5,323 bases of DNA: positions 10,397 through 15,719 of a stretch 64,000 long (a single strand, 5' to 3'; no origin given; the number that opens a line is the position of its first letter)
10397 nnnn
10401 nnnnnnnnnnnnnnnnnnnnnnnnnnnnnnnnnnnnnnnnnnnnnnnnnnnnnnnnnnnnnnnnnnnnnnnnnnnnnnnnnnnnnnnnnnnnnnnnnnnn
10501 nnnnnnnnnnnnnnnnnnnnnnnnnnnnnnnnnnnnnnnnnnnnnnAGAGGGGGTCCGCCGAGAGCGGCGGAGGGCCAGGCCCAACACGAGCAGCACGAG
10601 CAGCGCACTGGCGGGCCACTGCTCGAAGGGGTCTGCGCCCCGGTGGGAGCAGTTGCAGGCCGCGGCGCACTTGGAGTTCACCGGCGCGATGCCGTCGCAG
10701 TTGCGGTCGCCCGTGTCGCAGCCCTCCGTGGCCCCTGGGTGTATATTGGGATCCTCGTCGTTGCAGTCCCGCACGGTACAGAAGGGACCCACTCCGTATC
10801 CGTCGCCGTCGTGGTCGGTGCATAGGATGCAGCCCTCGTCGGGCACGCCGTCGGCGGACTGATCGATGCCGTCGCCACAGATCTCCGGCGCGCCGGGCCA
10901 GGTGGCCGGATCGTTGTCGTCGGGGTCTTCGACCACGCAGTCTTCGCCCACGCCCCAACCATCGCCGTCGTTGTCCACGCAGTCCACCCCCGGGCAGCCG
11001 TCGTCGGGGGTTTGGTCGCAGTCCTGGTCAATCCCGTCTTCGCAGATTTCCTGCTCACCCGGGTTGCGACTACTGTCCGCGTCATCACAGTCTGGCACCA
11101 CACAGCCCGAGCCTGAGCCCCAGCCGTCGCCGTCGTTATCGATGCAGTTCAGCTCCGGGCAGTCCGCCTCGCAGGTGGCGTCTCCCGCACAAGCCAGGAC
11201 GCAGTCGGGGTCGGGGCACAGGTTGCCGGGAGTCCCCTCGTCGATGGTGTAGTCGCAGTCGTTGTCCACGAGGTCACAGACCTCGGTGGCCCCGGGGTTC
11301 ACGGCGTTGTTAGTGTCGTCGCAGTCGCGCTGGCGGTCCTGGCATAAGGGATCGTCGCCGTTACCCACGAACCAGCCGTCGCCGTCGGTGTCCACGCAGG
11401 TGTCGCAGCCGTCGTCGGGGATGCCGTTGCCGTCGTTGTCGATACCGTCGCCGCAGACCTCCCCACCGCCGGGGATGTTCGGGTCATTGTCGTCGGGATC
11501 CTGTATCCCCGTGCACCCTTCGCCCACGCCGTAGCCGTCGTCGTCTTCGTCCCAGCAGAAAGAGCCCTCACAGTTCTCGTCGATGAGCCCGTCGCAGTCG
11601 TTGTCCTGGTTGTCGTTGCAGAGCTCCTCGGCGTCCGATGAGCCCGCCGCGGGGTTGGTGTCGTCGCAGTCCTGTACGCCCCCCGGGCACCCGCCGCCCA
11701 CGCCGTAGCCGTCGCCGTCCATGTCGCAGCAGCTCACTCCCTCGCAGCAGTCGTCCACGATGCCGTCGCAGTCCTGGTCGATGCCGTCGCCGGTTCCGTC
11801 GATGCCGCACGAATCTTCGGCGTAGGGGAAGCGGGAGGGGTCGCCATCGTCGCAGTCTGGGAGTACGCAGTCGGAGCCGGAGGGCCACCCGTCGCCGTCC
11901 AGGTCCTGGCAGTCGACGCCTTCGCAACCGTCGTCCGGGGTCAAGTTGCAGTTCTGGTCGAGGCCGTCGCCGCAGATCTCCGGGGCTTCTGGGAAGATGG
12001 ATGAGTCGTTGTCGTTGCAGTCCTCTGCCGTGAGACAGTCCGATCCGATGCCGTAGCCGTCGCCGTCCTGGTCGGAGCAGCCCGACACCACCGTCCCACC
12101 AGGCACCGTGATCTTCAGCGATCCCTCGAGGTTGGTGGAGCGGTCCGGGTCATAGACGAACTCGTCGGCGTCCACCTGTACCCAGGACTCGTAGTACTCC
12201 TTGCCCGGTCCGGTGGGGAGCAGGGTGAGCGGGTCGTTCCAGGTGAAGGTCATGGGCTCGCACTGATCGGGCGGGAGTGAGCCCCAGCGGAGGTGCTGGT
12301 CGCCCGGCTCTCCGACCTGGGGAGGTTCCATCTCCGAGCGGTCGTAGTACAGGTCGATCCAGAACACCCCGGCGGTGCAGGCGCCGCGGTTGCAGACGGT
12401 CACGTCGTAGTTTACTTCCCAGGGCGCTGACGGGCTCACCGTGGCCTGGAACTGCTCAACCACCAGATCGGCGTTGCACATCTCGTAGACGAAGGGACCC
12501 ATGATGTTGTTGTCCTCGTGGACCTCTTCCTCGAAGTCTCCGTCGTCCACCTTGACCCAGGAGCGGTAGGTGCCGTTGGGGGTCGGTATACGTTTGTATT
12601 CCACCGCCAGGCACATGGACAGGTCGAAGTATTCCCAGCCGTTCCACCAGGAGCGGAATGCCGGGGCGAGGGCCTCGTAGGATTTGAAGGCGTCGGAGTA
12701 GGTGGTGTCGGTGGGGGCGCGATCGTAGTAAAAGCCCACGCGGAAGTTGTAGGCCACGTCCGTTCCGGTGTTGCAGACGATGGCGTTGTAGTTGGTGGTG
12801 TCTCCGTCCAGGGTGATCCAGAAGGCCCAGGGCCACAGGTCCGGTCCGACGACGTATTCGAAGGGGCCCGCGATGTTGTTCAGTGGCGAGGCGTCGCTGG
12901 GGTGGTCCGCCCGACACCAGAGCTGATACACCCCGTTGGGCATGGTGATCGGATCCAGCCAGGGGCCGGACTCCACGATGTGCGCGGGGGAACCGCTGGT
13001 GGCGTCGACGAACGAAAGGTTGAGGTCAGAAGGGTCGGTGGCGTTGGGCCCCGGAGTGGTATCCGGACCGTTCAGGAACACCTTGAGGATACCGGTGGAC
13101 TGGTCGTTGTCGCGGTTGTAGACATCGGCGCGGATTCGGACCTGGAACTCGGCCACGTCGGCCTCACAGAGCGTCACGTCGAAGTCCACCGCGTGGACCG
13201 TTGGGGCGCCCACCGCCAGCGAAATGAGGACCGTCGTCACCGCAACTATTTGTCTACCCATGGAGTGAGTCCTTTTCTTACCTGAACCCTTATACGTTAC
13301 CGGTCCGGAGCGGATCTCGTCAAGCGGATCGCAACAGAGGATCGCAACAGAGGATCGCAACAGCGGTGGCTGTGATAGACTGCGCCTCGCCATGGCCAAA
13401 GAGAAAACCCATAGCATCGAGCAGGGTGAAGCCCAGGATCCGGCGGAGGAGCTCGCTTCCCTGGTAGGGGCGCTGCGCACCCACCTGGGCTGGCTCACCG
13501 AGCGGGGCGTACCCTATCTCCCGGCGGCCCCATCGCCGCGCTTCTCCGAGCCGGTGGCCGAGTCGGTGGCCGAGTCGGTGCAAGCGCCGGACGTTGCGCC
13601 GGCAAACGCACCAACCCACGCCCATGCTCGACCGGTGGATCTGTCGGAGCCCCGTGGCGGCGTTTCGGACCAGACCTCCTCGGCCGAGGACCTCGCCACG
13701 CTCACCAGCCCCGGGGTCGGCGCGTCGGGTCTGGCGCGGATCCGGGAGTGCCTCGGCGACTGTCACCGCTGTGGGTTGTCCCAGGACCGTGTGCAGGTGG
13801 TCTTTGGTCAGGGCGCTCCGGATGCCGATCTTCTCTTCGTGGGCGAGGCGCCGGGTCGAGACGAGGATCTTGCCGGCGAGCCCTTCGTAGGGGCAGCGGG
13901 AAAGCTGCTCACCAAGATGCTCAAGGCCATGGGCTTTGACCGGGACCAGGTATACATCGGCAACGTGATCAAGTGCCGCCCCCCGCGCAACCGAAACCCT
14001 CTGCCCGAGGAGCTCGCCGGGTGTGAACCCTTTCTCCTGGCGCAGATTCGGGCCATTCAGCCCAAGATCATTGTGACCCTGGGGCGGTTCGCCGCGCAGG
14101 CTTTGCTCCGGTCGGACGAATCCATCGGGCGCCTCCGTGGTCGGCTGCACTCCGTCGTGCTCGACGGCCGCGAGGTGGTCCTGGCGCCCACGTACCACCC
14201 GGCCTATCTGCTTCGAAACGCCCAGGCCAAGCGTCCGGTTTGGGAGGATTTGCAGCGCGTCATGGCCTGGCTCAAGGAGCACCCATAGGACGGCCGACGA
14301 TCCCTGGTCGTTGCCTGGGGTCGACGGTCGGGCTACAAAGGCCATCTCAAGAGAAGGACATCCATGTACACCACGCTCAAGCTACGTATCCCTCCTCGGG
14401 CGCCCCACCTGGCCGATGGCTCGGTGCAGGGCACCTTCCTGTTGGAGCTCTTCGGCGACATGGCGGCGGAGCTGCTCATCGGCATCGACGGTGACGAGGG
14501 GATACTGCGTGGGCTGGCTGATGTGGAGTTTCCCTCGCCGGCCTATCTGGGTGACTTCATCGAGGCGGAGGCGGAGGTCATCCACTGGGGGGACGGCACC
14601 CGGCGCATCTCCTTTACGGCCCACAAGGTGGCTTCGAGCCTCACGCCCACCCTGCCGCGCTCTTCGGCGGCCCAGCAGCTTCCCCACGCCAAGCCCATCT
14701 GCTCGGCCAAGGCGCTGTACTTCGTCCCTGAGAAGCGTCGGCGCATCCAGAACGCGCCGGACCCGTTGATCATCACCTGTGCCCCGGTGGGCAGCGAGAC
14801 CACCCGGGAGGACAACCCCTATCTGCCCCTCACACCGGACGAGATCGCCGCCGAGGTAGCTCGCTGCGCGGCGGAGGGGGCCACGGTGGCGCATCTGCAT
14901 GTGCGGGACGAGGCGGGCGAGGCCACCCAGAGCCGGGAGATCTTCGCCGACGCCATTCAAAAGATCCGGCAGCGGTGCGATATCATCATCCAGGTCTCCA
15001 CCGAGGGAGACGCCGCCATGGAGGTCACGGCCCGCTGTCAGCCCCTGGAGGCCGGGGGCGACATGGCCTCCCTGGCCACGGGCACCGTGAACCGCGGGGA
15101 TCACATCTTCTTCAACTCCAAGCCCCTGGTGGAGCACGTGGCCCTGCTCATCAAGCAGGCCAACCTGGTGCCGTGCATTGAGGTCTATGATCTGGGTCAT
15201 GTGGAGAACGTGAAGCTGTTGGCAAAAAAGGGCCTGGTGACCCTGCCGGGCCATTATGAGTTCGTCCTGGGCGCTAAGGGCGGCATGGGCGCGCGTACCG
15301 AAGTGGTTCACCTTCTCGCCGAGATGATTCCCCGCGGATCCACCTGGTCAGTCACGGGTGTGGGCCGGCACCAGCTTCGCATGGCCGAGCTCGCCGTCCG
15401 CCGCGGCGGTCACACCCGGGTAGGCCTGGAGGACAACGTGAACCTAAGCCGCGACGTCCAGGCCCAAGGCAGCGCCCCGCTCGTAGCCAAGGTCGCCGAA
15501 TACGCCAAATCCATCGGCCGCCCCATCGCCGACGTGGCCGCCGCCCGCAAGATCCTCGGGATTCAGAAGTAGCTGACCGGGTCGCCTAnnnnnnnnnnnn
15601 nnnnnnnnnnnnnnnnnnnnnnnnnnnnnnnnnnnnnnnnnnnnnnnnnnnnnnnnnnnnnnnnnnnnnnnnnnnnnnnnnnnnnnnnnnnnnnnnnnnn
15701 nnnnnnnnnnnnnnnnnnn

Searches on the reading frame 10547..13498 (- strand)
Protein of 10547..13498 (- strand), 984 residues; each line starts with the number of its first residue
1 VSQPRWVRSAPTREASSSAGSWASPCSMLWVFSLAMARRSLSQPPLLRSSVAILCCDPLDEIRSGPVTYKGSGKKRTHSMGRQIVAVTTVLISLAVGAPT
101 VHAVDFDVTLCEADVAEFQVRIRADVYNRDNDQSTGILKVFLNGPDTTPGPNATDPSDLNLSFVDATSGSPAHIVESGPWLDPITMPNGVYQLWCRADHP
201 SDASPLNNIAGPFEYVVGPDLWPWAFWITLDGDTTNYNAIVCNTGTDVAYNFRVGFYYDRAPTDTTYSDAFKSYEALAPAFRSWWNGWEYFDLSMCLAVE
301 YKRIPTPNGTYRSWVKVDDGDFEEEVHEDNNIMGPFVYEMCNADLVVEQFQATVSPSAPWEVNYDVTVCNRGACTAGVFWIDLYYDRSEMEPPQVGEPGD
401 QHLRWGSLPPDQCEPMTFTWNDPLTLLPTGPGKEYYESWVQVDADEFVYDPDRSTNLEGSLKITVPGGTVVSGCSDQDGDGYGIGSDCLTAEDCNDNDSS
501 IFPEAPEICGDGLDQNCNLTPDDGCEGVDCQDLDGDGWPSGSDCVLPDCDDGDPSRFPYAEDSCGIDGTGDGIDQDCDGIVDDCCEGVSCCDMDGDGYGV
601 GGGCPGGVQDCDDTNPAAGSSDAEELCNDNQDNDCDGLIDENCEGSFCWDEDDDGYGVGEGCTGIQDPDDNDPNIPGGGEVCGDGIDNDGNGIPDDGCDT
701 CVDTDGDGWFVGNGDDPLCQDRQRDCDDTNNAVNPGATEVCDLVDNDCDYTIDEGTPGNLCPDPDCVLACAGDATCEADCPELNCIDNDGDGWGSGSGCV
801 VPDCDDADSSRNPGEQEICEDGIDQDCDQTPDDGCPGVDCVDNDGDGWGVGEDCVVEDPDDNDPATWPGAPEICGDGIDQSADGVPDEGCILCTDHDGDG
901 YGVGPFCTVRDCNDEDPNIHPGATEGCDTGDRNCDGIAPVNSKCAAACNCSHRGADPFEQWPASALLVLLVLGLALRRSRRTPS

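Call 24: search_protein_families(library=pfam, proteins=[window:10547-13498:-], max_evalue=0.00001)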
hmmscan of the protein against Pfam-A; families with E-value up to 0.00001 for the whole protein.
window:10547-13498:- (984 aa): 2 families
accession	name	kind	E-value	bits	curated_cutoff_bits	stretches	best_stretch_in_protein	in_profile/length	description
PF11617.13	Cu-binding_MopE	-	2.9e-39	133.4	27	4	725-754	1-30/30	Putative metal-binding motif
PF07705.17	CARDB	-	1.1e-08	35.6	22.7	0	343-454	2-95/101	CARDB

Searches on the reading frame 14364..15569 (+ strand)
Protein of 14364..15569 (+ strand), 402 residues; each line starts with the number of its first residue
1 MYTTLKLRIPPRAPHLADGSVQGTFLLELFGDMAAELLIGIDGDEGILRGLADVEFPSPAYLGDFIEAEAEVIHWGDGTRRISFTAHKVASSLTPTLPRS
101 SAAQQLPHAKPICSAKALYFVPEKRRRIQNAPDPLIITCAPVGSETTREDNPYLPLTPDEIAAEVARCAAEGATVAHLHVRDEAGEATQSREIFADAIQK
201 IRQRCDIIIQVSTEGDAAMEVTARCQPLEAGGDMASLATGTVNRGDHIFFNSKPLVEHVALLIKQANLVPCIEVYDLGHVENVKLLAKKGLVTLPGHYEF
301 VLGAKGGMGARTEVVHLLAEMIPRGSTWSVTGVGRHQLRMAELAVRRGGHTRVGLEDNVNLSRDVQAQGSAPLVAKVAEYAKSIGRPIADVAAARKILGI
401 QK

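Call 24: search_protein_families(library=pfam, proteins=[window:14364-15569:+], max_evalue=0.00001)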
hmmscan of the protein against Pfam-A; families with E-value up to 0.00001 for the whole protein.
window:14364-15569:+ (402 aa): 1 family
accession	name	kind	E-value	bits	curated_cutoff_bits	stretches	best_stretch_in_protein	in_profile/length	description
PF05853.18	BKACE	-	2.4e-88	296.5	24.8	1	134-400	1-274/274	beta-keto acid cleavage enzyme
